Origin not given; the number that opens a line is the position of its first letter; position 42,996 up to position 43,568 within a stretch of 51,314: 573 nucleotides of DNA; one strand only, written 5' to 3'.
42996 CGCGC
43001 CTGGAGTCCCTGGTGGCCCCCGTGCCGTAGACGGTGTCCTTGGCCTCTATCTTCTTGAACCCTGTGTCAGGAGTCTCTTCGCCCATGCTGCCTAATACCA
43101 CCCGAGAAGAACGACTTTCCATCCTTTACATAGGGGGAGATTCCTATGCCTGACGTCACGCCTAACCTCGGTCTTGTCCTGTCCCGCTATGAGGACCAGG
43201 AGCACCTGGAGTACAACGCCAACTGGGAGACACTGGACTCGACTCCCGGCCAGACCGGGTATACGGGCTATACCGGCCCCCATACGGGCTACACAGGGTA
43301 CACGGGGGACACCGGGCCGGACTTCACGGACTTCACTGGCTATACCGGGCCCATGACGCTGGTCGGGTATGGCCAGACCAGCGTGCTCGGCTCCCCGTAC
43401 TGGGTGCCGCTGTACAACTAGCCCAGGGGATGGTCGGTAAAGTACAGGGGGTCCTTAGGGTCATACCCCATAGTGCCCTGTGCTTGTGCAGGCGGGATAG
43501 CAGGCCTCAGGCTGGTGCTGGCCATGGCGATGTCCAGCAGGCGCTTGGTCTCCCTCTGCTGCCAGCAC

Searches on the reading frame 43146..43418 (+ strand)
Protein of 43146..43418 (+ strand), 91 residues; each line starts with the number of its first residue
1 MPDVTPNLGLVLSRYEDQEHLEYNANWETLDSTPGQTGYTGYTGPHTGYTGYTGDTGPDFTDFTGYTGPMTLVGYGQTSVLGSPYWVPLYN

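Call 7: search_protein_families(library=pfam, proteins=[window:43146-43418:+], max_evalue=1)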
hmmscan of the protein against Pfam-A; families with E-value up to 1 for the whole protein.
window:43146-43418:+ (91 aa): 1 family
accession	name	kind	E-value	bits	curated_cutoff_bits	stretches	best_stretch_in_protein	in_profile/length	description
PF01391.23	Collagen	-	0.18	12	27.2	1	35-58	10-32/60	Collagen triple helix repeat (20 copies)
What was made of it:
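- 43248..43355 (+): Remnant Gly-X-Y runs (GQT GYT GYT GPH | T | GYT GYT GDT GPD | FTDFT | GYT GPM): three short runs of 4, 4 and 2 triplets with two phase breaks. Pfam Collagen scores only 12 bits (call 7).
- On Collagen triple-helix repeat proteins (Pfam PF01391), applied to the 91-aa protein: 12 bits, E 0.18 (call 7).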

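Call 8: search_protein_families(library=phrogs, proteins=[window:43146-43418:+], max_evalue=1)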
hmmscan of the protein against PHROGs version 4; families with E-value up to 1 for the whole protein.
window:43146-43418:+ (91 aa): 4 families
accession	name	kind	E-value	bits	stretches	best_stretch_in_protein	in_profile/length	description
phrog_28263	-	tail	0.02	13.1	1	35-81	836-881/1400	tail fiber protein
phrog_38766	-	head and packaging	0.037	13.5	1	28-74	111-157/478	virion structural protein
phrog_3420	-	unknown function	0.063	11.8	1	35-74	629-666/929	-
phrog_10972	-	tail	0.36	11.3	1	33-59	161-189/343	tail fiber protein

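Call 18: find_homologous_proteins(query=window:43146-43418:+, max_evalue=0.01)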
Query window:43146-43418:+ (91 aa): 5 proteins with E <= 0.01 among 17 candidates.
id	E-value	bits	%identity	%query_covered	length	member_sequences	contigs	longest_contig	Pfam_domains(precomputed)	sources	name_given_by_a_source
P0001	2.2e-55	203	100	100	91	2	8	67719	-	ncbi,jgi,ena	jgi:hypothetical protein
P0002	1.3e-23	101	96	53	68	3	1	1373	-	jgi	-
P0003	2.2e-13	68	78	45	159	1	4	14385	-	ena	-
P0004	2.3e-13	68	76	46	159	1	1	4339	-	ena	-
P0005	6.0e-13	66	78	45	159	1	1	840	-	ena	-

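Call 20: find_encoding_contigs(protein=P0001, flank=10000, max_places=10)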
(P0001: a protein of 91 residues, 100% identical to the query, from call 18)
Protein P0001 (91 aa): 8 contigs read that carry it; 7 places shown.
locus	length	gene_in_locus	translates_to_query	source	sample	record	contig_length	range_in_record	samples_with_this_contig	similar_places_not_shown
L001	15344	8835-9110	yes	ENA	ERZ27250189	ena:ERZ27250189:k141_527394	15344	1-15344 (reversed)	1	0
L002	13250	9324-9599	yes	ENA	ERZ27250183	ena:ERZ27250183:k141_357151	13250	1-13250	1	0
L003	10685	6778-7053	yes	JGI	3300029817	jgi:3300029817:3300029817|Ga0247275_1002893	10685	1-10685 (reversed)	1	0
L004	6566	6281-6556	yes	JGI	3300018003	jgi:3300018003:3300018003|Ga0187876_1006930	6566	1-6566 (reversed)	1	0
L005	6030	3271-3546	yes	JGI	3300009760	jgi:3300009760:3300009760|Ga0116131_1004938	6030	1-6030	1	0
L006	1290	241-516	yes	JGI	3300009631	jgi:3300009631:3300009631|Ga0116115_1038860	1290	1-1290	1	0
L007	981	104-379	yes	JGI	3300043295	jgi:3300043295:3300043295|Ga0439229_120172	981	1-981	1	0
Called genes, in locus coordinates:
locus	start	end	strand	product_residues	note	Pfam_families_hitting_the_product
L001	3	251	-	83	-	?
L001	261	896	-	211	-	-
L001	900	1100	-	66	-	-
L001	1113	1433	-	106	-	-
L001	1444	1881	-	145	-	-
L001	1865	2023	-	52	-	-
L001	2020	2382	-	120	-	-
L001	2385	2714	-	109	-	-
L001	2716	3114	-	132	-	-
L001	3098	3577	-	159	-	-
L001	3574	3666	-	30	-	-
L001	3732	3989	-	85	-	-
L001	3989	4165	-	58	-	-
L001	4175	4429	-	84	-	-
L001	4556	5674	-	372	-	-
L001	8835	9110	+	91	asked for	-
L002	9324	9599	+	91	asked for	-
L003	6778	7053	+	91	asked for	-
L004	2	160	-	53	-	?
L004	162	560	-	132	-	-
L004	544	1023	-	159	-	-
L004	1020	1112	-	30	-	-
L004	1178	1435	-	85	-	-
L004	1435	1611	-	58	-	-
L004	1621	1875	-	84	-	-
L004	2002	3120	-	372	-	-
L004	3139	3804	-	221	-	-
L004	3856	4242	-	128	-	-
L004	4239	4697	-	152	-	-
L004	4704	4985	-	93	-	-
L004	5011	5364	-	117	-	-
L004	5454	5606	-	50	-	-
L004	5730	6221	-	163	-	PF18909:dGTP_diPhyd_N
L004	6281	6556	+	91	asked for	-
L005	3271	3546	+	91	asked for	-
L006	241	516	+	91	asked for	-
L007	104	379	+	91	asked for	-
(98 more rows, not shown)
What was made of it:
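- The allele occurs in 8 contigs from several samples, so this clone is successful (calls 18, 20).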

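Call 27: find_encoding_contigs(protein=P0003, flank=8000, max_places=4)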
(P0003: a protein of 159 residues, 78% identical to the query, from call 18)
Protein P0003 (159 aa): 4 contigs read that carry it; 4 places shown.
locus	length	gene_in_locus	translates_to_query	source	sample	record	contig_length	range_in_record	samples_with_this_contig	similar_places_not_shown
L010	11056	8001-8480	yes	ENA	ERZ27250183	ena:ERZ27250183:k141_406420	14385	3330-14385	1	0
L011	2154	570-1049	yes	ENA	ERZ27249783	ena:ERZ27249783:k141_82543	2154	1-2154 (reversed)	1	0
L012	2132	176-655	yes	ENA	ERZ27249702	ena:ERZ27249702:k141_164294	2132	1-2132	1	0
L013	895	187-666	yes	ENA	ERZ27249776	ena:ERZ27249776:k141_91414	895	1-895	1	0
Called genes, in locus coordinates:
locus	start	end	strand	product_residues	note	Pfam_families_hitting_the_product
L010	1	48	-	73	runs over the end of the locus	-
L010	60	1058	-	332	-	-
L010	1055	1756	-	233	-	-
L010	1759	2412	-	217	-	PF01128:IspD, PF12804:NTP_transf_3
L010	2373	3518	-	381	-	PF04991:LicD (faint)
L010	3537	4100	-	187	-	-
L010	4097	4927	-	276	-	PF01531:Glyco_transf_11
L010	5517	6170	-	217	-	PF00535:Glycos_transf_2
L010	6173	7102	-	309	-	PF13392:HNH_3 (weak), PF02945:Endonuclease_7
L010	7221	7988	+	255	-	-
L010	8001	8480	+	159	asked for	-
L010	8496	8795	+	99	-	-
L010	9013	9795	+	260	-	PF01541:GIY-YIG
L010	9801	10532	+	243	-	PF08281:Sigma70_r4_2 (faint)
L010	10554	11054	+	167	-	?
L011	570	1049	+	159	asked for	-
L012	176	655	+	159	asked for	-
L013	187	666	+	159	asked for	-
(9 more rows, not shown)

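Call 28: find_encoding_contigs(protein=P0002, flank=5000, max_places=3)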
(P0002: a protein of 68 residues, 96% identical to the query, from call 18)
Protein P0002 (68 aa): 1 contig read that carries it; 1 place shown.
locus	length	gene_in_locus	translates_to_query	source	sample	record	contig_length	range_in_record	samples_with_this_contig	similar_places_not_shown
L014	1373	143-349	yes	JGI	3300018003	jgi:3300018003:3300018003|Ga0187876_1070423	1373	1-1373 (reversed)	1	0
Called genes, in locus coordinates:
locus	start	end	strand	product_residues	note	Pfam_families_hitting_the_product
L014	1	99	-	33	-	?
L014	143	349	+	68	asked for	-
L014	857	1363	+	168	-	-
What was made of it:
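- Long and short alleles occur in the same sample (calls 20, 28).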

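Call 35: find_related_loci(query=P0003, collection=viral_contigs, flank=10000)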
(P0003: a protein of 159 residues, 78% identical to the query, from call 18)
Query P0003 (159 aa) in viral_contigs; peptide patterns used: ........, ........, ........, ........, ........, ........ (x = any residue, [..] = any of these).
9 stretches matched a pattern; 1 encode a relative of the query (tblastn E <= 1e-3); 1 distinct loci.
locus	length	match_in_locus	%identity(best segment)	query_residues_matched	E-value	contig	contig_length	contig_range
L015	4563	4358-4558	59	75-118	9e-10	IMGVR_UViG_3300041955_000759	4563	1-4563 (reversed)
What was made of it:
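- Tried and rejected: A search with P0003 in IMG/VR gave one partial, unhelpful hit (call 35).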

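Call 38: find_related_loci(query=L014:812-1360:+, collection=viral_contigs, flank=6000)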
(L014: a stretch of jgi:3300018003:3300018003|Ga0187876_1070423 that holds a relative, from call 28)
Query L014:812-1360:+ (183 aa) in viral_contigs; peptide patterns used: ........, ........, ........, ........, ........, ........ (x = any residue, [..] = any of these).
95 stretches matched a pattern; 73 encode a relative of the query (tblastn E <= 1e-3); 72 distinct loci.
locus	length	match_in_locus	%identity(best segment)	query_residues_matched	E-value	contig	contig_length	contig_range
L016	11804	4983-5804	32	3-167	1e-13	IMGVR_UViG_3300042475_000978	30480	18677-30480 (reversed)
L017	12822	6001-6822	32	3-167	1e-13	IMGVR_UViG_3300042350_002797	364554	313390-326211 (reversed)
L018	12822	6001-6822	32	3-167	1e-13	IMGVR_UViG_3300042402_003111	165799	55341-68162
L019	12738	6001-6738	36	3-181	2e-12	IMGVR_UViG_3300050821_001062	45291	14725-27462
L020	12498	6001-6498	57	107-167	9e-12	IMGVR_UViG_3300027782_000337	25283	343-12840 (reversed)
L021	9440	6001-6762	32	3-167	6e-11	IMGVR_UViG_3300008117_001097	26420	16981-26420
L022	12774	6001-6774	31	3-167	1e-10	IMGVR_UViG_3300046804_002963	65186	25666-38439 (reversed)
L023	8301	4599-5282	31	2-166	1e-10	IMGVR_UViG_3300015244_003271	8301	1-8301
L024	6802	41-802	32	3-167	1e-9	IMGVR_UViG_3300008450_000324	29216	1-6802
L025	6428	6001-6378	61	110-166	5e-9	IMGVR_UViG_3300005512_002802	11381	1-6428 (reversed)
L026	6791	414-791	61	110-166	6e-9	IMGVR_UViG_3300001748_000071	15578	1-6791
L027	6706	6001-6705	34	21-176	8e-9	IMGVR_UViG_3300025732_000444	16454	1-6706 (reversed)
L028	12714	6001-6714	49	74-167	9e-9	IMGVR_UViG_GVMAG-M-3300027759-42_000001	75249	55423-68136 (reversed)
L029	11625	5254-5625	60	119-166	1e-7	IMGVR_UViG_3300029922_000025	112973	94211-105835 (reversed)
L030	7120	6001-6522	31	3-167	7e-8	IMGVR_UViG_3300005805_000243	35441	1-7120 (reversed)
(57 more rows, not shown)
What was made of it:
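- Tried and rejected: A search with the globular domain in IMG/VR gave mostly collagen-repeat hits and a few relatives at about 32% identity (call 38).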

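Call 39: find_related_loci(query=L014:812-1159:+, collection=metagenome_contigs, flank=4000)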
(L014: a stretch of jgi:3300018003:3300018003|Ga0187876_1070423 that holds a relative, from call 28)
Query L014:812-1159:+ (116 aa) in metagenome_contigs; peptide patterns used: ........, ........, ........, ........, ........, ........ (x = any residue, [..] = any of these).
454 stretches matched a pattern; 5 encode a relative of the query (tblastn E <= 1e-3); 5 distinct loci.
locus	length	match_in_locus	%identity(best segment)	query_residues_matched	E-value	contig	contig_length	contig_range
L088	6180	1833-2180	98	1-116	2e-75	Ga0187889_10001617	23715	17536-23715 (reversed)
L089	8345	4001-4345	83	1-115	2e-62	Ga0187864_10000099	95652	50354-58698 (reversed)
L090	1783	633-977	83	1-115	7e-64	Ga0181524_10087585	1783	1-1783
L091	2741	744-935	100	53-116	1e-38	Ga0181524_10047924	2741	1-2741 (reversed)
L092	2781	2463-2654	100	53-116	1e-38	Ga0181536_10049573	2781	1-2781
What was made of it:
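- Tried and rejected: That search was wasted, because the metagenome DNA scan had already found the loci (call 39).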

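Call 70: find_homologous_proteins(query=L014:812-1159:+, max_evalue=0.00001)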
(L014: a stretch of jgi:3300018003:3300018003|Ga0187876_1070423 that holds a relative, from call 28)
Query L014:812-1159:+: 28 candidates shared short words with the query, none scored E <= 0.00001.
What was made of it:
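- Tried and rejected: A protein search with the long allele's globular domain returned nothing (call 70).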

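Call 83: predict_structure(protein=P0001)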
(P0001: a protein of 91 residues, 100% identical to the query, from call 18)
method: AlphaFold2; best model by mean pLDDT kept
length: 91 residues; sequences in the alignment: 1
mean_pLDDT: 36.6   pTM: 0.12
mean pLDDT of the five models: 36.6, 34.8, 33.2, 32.9, 29.0
residues with pLDDT >= 90: 0; 70-90: 0; 50-70: 0; < 50: 91
segments of 3 or more residues with pLDDT < 50: 1-91
pLDDT, mean of each block of 10 residues (from residue 1): 38 39 41 37 33 35 36 35 35 38
secondary structure: DSSP gave nothing for this model
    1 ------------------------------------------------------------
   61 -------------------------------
elements in order:
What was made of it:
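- On Collagen triple-helix repeat proteins: The monomer model of the 91-aa protein has pLDDT 36.6 (call 83).
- The monomer AF2 model is uninformative (pLDDT 36.6, call 83).
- Tried and rejected: The monomer AF2 model of the 91-aa protein was uninformative (pLDDT 36.6, call 83).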

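Call 94: search_protein_families(library=pfam, proteins=[P0003, L090:63-1244:+], max_evalue=0.1)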
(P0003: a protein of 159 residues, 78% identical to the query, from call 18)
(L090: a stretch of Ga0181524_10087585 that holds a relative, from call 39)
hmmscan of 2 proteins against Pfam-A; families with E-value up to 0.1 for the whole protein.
P0003 (159 aa): 0 families

L090:63-1244:+ (394 aa): 1 family
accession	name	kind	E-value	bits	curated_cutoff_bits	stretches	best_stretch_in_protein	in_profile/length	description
PF01391.23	Collagen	-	8.7e-19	67.5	27.2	1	302-361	1-59/60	Collagen triple helix repeat (20 copies)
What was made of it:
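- On Collagen triple-helix repeat proteins (Pfam PF01391): L090 long allele: 67.5 bits (call 94).
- Closest known: Collagen-like tail-fibre and antireceptor proteins of phages. Same: Pfam Collagen is above its cut-off, and PHROG tail-fibre families match over the repeats (calls 7, 8, 94).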

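Call 96: search_protein_families(library=phrogs, proteins=[P0003, L014:812-1159:+], max_evalue=0.01)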
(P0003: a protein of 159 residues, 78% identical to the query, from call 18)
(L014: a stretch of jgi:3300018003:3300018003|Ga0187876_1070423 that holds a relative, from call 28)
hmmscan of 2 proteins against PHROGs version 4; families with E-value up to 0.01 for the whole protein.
P0003 (159 aa): 0 families

L014:812-1159:+ (116 aa): 0 families
